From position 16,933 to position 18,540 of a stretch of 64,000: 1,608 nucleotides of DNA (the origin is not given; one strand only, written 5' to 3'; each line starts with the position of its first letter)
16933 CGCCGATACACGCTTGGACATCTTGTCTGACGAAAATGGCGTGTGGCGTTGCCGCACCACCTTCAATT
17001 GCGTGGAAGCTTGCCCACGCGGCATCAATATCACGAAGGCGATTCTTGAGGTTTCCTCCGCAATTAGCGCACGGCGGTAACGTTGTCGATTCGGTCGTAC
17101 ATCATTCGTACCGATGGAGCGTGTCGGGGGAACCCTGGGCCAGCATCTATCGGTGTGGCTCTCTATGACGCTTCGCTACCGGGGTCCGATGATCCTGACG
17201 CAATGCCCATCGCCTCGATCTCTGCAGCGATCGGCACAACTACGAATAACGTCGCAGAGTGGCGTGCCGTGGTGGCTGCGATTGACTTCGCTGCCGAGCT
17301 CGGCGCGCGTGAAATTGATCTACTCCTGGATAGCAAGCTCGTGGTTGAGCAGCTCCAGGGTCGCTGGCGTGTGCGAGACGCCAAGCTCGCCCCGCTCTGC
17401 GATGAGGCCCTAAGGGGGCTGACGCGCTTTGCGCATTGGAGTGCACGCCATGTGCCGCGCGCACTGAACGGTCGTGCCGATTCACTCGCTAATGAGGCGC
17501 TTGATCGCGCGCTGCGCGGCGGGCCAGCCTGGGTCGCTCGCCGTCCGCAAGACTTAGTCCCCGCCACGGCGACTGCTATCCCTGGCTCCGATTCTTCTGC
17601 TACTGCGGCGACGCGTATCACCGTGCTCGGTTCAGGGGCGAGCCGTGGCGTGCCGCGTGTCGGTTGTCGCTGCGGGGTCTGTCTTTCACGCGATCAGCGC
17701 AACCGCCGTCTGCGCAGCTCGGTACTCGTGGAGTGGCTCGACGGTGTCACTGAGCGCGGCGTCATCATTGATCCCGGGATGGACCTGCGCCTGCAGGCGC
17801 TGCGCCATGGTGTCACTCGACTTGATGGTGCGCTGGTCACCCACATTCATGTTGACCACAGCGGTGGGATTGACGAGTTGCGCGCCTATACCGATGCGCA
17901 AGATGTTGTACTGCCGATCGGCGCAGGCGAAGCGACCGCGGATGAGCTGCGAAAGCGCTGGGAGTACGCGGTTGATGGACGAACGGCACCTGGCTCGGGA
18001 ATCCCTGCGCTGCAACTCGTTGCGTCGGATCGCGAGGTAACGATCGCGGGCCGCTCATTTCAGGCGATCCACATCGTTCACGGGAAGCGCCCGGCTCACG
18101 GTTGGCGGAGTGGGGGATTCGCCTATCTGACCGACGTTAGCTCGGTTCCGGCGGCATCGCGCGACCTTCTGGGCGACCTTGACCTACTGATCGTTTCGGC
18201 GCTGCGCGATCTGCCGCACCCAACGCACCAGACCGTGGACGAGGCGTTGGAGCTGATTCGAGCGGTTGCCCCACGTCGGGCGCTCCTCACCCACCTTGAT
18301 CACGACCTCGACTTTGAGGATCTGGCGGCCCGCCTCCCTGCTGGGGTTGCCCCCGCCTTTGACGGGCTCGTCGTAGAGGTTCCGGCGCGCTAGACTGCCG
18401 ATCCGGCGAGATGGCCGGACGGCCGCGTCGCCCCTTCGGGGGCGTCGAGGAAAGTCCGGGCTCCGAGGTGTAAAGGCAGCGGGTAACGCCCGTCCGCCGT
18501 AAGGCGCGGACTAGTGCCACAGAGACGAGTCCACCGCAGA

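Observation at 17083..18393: RNase HI fused to a PhnP/PqqB-like MBL-fold hydrolase, sitting directly upstream of rnpB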

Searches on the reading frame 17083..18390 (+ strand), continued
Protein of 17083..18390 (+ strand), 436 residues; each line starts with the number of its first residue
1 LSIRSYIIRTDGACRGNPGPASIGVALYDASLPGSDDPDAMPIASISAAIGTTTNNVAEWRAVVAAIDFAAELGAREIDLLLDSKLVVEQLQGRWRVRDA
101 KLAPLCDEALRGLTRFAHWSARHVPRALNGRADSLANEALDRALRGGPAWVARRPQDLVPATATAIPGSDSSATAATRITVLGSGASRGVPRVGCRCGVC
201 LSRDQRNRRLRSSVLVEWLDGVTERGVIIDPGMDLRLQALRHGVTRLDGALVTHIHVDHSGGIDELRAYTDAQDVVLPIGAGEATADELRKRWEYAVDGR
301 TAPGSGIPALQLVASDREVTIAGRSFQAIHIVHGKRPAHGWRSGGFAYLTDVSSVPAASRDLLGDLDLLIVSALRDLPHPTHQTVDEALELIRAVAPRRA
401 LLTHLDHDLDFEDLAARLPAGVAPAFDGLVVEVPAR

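Call 44: predict_structure(alignment_id=A1)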
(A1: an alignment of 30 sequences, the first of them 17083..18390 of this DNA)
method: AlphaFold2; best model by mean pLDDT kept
length: 436 residues; sequences in the alignment: 30
mean_pLDDT: 87.5   pTM: 0.60
mean pLDDT of the five models: 87.5, 86.4, 86.3, 85.2, 81.1
residues with pLDDT >= 90: 266; 70-90: 124; 50-70: 27; < 50: 19
segments of 3 or more residues with pLDDT < 50: 158-173
pLDDT, mean of each block of 10 residues (from residue 1): 85 91 97 89 94 95 97 95 97 94 96 96 95 93 76 68 35 73 76 72 85 93 91 88 91 76 84 88 92 81 66 95 96 90 96 92 95 85 93 96 90 93 94 85
secondary structure, 60 per line:
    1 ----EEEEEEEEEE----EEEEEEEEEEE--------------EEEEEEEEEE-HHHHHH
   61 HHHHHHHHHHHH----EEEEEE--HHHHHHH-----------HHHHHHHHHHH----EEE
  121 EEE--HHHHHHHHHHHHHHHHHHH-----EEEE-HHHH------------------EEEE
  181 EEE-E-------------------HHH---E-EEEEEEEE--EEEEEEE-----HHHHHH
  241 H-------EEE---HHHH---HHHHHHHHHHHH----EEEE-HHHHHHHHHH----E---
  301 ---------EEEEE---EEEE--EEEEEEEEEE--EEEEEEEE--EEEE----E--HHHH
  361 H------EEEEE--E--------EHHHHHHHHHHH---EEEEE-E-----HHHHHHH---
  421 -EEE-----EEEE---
elements in order: E5-14 E19-29 E44-53 H55-72 E77-82 H85-91 H103-113 E118-123 H126-144 E150-153 H155-158 E177-183 E213-220 E223-229 H235-241 E249-251 H255-258 H262-273 E278-281 H283-292 E310-314 E318-321 E324-333 E336-343 E346-349 H357-361 E368-372 H385-395 E399-403 H411-417 E422-424 E430-433

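Call 46: search_protein_representatives(protein=window:17083-18390:+)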
Query: 436 residues. Proteins with E-value up to 0.001 (for the whole library): 16917; up to 1e-10: 6766; up to 1e-30: 473. The best 150 are listed.
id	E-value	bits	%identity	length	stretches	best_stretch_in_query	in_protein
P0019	8.7e-195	664.1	72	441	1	4-436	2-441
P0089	2.6e-107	375.9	52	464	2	152-433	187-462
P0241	2.4e-92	326.5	70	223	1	217-436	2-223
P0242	2.6e-87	310.0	93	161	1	41-201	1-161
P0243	1.3e-56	208.9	46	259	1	178-430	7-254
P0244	4.8e-56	206.9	47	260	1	178-431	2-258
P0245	5.9e-56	206.7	51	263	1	178-431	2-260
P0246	2.9e-55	204.4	42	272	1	177-432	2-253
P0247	9.9e-55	202.6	42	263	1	175-434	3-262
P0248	1.5e-54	202.0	44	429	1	171-433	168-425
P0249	1.8e-54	201.7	36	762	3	179-374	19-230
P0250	3.2e-54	200.9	43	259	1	178-431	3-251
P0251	9.5e-54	199.4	44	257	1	179-434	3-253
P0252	1.3e-53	199.0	40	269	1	177-433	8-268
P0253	1.3e-53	198.9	44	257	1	174-434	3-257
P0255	3.6e-53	197.5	41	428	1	172-433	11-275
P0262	1.9e-51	191.8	45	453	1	165-433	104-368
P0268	6.7e-51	190.0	42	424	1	165-431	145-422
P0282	6.0e-49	183.6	42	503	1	180-432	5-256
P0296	8.9e-48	179.7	41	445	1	176-433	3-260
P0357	2.5e-42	161.8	34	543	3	4-143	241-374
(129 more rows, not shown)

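Call 48: search_protein_families(library=pfam, proteins=[P0248, P0268, P0262, P0357, P0255, P0296, P0282, P0089], max_evalue=0.001)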
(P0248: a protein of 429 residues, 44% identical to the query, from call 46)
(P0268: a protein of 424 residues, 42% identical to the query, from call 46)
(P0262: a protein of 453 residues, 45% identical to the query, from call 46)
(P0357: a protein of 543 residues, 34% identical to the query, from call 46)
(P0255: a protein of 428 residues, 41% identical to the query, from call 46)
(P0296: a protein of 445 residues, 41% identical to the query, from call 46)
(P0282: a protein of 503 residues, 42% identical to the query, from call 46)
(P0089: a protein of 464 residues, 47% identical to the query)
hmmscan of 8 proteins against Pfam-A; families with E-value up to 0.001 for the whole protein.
P0248 (429 aa): 5 families
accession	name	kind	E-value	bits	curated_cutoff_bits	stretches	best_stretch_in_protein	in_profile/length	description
PF12706.13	Lactamase_B_2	-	1.6e-36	126.2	27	1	218-396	1-199/200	Beta-lactamase superfamily domain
PF00753.33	Lactamase_B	-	9.8e-11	42.4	22.7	1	206-332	4-135/196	Metallo-beta-lactamase superfamily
PF00583.31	Acetyltransf_1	-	1e-09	39.1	20.7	1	65-145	32-116/116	Acetyltransferase (GNAT) family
PF13508.13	Acetyltransf_7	-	1.2e-08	35.6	27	1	72-146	8-83/84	Acetyltransferase (GNAT) domain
PF13673.13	Acetyltransf_10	-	2.3e-07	31.3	23.6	1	65-149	29-111/128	Acetyltransferase (GNAT) domain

P0268 (424 aa): 2 families
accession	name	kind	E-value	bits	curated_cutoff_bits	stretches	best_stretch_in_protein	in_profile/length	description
PF12706.13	Lactamase_B_2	-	1.3e-36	126.5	27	1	209-396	4-200/200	Beta-lactamase superfamily domain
PF00753.33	Lactamase_B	-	1.8e-08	35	22.7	1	209-387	19-188/196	Metallo-beta-lactamase superfamily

P0262 (453 aa): 3 families
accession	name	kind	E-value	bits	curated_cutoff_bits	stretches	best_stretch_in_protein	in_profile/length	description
PF12706.13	Lactamase_B_2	-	2.9e-35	122.2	27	1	157-335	1-199/200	Beta-lactamase superfamily domain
PF00753.33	Lactamase_B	-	9.5e-11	42.4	22.7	1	149-331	8-192/196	Metallo-beta-lactamase superfamily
PF06574.18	FAD_syn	-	9.7e-11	42.2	27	1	411-452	6-47/158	FAD synthetase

P0357 (543 aa): 3 families
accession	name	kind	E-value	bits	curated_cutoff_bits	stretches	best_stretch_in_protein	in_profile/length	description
PF13456.12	RVT_3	-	3.9e-82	272.7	21.6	3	247-370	2-123/123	Reverse transcriptase-like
PF00075.30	RNase_H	-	4.2e-13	50.1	25.8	2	244-371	5-140/141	RNase H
PF02037.33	SAP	-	7.2e-10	38.7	23.9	1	19-51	2-34/37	SAP domain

P0255 (428 aa): 2 families
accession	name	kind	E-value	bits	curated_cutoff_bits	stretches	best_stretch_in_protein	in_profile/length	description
PF12706.13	Lactamase_B_2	-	9.3e-34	117.2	27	1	64-247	1-200/200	Beta-lactamase superfamily domain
PF00753.33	Lactamase_B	-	4.2e-08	33.8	22.7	1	57-106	10-64/196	Metallo-beta-lactamase superfamily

P0296 (445 aa): 4 families
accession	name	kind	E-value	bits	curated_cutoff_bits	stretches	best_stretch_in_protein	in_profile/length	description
PF12706.13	Lactamase_B_2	-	3.5e-40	138.2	27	1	50-231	2-199/200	Beta-lactamase superfamily domain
PF13302.13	Acetyltransf_3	-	3.8e-22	79.9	25.4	1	285-420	1-137/138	Acetyltransferase (GNAT) domain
PF00753.33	Lactamase_B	-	2.1e-08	34.8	22.7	1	42-101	10-74/196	Metallo-beta-lactamase superfamily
PF00583.31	Acetyltransf_1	-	4.8e-07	30.5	20.7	1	327-419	27-115/116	Acetyltransferase (GNAT) family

P0282 (503 aa): 5 families
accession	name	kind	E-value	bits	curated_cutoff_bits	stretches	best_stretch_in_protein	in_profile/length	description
PF12706.13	Lactamase_B_2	-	6.9e-37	127.4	27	1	48-228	3-200/200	Beta-lactamase superfamily domain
PF12850.12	Metallophos_2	-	3.8e-21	76.1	27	1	260-448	2-150/154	Calcineurin-like phosphoesterase superfamily domain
PF00149.33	Metallophos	-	1.1e-11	45.9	21.5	1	260-388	2-134/191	Calcineurin-like phosphoesterase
PF00753.33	Lactamase_B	-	9.9e-11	42.4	22.7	1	38-227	8-196/196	Metallo-beta-lactamase superfamily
PF13483.12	Lactamase_B_3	-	0.00092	19.7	24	0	37-223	8-156/160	Beta-lactamase superfamily domain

P0089 (464 aa): 4 families
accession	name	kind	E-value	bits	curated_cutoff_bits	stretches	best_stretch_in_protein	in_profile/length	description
PF12706.13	Lactamase_B_2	-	4.2e-31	108.6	27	1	254-433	1-199/200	Beta-lactamase superfamily domain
PF13456.12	RVT_3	-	8.8e-19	68.1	21.6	1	9-140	2-123/123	Reverse transcriptase-like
PF00075.30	RNase_H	-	4.6e-10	40.3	25.8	1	4-144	3-135/141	RNase H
PF00753.33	Lactamase_B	-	5.7e-06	26.9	22.7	1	241-430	3-193/196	Metallo-beta-lactamase superfamily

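Call 49: fold_search(model_id=the predicted structure, library=pdb)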
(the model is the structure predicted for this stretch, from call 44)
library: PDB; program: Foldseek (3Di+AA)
matches with E <= 10: 1218; with E <= 0.001: 424
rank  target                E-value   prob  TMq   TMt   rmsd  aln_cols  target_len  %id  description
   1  6b9v_A                8.7e-28  1.00  0.54  0.91   1.9       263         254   37  Crystal Structure of a New Diphosphatase from the PhnP Family (released 2018-10-17)
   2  3qh8                  2.0e-27  1.00  0.54  0.85   2.8       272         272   37  Crystal structure of a beta-lactamase-like protein bound to AMP from brucella melitensis, long wavelength synchrotron da (released 2011-02-09)
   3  6b9v_B                2.8e-27  1.00  0.53  0.91   2.0       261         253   38  Crystal Structure of a New Diphosphatase from the PhnP Family (released 2018-10-17)
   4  3md7                  8.2e-27  1.00  0.55  0.86   2.8       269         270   36  Crystal structure of a beta-lactamase-like protein bound to GMP from brucella melitensis (released 2010-04-21)
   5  3hst_B                1.4e-15  1.00  0.30  0.91   1.9       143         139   42  N-Terminal RNASE H domain of rv2228c from mycobacterium tuberculosis as a fusion protein with maltose binding protein (released 2010-04-28)
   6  3g1p_B                2.2e-15  1.00  0.46  0.76   3.8       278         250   22  Crystals structure of PhnP from E.coli K-12 (released 2009-03-03)
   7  3g1p_A                1.0e-14  1.00  0.45  0.74   3.9       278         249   22  Crystals structure of PhnP from E.coli K-12 (released 2009-03-03)
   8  4e19_A                1.2e-14  1.00  0.29  0.93   1.7       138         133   44  Crystal structure of RNase H1 from halophilic archaeon Halobacterium salinarum NRC-1 (released 2013-03-06)
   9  4e19_B                1.7e-14  1.00  0.29  0.93   1.6       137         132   44  Crystal structure of RNase H1 from halophilic archaeon Halobacterium salinarum NRC-1 (released 2013-03-06)
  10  3hst_D                2.3e-14  1.00  0.29  0.93   1.5       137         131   43  N-Terminal RNASE H domain of rv2228c from mycobacterium tuberculosis as a fusion protein with maltose binding protein (released 2010-04-28)
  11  4z7r_A                9.0e-13  1.00  0.46  0.64   4.7       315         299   17  The 1.98-angstrom crystal structure of Zn(2+)-bound PqqB from Methylobacterium extorquens (released 2016-04-20)
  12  4z7r_B                9.5e-13  1.00  0.44  0.65   4.9       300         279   19  The 1.98-angstrom crystal structure of Zn(2+)-bound PqqB from Methylobacterium extorquens (released 2016-04-20)
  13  3u3g_A                2.0e-12  1.00  0.29  0.88   1.9       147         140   37  Structure of LC11-RNase H1 Isolated from Compost by Metagenomic Approach: Insight into the Structural Bases for Unusua (released 2012-03-07)
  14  4h8k_A                2.4e-12  1.00  0.29  0.89   1.8       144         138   38  Crystal structure of LC11-RNase H1 in complex with RNA/DNA hybrid (released 2013-09-25)
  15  6kns_A                5.3e-12  1.00  0.45  0.77   3.5       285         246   18  Crystal structure of the metallo-beta-lactamase fold protein YhfI from Bacillus subtilis (space group I4122) (released 2019-09-18)
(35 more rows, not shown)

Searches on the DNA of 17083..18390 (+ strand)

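Call 11: search_rna_families(sources=[L001, L003, L004], threshold=gathering)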
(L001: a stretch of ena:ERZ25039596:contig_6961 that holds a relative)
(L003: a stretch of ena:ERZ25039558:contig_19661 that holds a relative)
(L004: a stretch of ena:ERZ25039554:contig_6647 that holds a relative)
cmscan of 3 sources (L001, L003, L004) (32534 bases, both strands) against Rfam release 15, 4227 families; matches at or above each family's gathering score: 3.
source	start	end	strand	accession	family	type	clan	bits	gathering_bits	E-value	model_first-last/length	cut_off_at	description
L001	7012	7362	+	RF00010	RNaseP_bact_a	Gene; ribozyme;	CL00002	184.6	100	2.4e-58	1-367/367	no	Bacterial RNase P class A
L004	5094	5445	+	RF00010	RNaseP_bact_a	Gene; ribozyme;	CL00002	181.6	100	2.6e-57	1-367/367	no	Bacterial RNase P class A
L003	6264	6609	+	RF00010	RNaseP_bact_a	Gene; ribozyme;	CL00002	177.5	100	6.3e-56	1-367/367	no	Bacterial RNase P class A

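Call 67: search_rna_families(sources=[L093, L095, L098, L112, L114, L117, L119, L120, L125], threshold=gathering)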
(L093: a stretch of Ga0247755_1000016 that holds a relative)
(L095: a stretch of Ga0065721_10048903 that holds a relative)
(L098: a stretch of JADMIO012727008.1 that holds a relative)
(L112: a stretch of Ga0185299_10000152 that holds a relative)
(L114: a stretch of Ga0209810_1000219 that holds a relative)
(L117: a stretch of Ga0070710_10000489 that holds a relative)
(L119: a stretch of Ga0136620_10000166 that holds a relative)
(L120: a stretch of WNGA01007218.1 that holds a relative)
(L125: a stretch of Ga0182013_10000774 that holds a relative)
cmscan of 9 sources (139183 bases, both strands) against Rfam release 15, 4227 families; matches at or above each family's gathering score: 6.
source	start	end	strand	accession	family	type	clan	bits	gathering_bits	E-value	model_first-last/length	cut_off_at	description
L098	9316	9389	+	RF00005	tRNA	Gene; tRNA;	CL00001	71.6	29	2.5e-13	1-71/71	no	tRNA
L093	12461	12534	-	RF00005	tRNA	Gene; tRNA;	CL00001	71.2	29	3.2e-13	1-71/71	no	tRNA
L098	14661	14733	+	RF00005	tRNA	Gene; tRNA;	CL00001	67.4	29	3.5e-12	1-71/71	no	tRNA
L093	15683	15753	+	RF00005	tRNA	Gene; tRNA;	CL00001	63.8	29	3.4e-11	1-71/71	no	tRNA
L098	9476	9546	+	RF00005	tRNA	Gene; tRNA;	CL00001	63.8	29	3.4e-11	1-71/71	no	tRNA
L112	2493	2567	+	RF00005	tRNA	Gene; tRNA;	CL00001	60.2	29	3.4e-10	1-71/71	no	tRNA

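Call 73: search_rna_families(sources=[L130, L131, L081, L096, L073, L126, L121], threshold=gathering)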
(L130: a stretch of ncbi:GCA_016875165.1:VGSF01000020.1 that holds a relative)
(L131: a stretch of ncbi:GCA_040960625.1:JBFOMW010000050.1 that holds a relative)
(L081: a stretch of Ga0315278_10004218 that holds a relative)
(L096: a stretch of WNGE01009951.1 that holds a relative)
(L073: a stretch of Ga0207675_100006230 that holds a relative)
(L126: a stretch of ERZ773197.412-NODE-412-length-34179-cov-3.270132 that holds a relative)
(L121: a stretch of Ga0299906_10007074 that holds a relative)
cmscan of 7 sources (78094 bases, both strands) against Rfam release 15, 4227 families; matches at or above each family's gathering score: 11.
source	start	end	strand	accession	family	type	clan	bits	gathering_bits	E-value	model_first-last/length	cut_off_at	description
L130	5794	6155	+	RF00010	RNaseP_bact_a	Gene; ribozyme;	CL00002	320.7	100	4.2e-104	1-367/367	no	Bacterial RNase P class A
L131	5824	6181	+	RF00010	RNaseP_bact_a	Gene; ribozyme;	CL00002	316.8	100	8.5e-103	1-367/367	no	Bacterial RNase P class A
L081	8519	8898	+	RF00010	RNaseP_bact_a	Gene; ribozyme;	CL00002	316.5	100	1.1e-102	1-367/367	no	Bacterial RNase P class A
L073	2114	2493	+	RF00010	RNaseP_bact_a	Gene; ribozyme;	CL00002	315.2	100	3e-102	1-367/367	no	Bacterial RNase P class A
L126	9121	9549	+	RF00010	RNaseP_bact_a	Gene; ribozyme;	CL00002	277.2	100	2.4e-89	1-367/367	no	Bacterial RNase P class A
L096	8039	8429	+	RF00010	RNaseP_bact_a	Gene; ribozyme;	CL00002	252.1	100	7.4e-81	1-367/367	no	Bacterial RNase P class A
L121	7018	7329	+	RF00010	RNaseP_bact_a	Gene; ribozyme;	CL00002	160.6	100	8e-50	1-367/367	no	Bacterial RNase P class A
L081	6825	6896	+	RF00005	tRNA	Gene; tRNA;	CL00001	67.6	29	1.8e-12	1-71/71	no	tRNA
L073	670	742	+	RF00005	tRNA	Gene; tRNA;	CL00001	66.6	29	3.2e-12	1-71/71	no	tRNA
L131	4081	4153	+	RF00005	tRNA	Gene; tRNA;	CL00001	65.8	29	5.3e-12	1-71/71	no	tRNA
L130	3826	3898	+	RF00005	tRNA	Gene; tRNA;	CL00001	63.4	29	2.5e-11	1-71/71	no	tRNA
